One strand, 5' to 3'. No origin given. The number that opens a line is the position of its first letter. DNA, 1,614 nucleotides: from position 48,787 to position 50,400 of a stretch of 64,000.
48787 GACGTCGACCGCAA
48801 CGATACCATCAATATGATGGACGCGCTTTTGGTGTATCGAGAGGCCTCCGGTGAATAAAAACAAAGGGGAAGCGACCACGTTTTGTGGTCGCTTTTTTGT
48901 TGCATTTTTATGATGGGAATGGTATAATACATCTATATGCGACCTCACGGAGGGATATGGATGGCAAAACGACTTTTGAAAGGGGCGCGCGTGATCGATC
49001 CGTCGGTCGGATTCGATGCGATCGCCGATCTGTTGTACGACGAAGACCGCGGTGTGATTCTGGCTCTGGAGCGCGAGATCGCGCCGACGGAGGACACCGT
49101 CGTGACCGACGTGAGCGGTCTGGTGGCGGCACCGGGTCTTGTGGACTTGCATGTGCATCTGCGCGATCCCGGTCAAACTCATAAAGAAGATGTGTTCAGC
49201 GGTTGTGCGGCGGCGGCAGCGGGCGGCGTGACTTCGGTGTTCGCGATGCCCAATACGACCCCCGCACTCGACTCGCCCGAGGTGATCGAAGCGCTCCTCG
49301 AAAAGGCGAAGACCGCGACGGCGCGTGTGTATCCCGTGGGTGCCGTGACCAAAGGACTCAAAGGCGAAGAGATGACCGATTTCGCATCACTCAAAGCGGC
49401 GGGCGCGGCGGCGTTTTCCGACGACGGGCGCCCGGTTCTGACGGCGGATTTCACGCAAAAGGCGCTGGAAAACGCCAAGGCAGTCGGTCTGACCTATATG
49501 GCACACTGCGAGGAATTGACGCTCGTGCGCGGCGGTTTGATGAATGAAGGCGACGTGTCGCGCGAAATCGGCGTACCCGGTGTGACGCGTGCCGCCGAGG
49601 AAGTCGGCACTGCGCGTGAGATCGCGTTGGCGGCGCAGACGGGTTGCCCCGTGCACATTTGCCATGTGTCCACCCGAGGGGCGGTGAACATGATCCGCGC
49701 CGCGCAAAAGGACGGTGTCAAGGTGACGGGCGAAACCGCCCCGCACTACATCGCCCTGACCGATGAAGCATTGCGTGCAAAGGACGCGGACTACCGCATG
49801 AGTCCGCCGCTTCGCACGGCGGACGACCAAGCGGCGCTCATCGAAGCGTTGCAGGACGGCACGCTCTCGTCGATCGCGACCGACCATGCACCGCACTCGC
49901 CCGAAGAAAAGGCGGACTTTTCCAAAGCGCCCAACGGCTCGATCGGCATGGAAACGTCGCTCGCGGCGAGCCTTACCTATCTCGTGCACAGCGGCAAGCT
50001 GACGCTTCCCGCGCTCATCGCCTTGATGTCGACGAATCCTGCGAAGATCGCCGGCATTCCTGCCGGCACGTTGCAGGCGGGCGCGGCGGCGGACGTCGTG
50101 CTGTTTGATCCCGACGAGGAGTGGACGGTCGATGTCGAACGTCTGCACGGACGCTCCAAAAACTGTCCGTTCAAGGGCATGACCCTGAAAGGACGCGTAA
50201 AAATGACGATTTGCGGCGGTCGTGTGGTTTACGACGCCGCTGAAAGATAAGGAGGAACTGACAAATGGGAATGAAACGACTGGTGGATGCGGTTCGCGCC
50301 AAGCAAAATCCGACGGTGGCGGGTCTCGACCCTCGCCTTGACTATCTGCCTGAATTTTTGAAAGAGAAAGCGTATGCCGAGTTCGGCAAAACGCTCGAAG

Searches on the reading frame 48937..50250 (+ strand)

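Call 48: search_protein_families(library=pfam, proteins=[window:48937-50250:+], max_evalue=0.01)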
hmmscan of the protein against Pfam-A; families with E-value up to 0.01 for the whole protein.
window:48937-50250:+ (437 aa): 3 families
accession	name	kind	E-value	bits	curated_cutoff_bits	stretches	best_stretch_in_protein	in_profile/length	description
PF01979.26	Amidohydro_1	-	3e-35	122.5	25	1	65-431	3-345/345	Amidohydrolase family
PF07969.17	Amidohydro_3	-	2.8e-14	53.9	29.7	1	87-432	162-472/472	Amidohydrolase family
PF12890.13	DHOase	-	7.6e-09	36.2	21.2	1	65-247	5-140/142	Dihydro-orotase-like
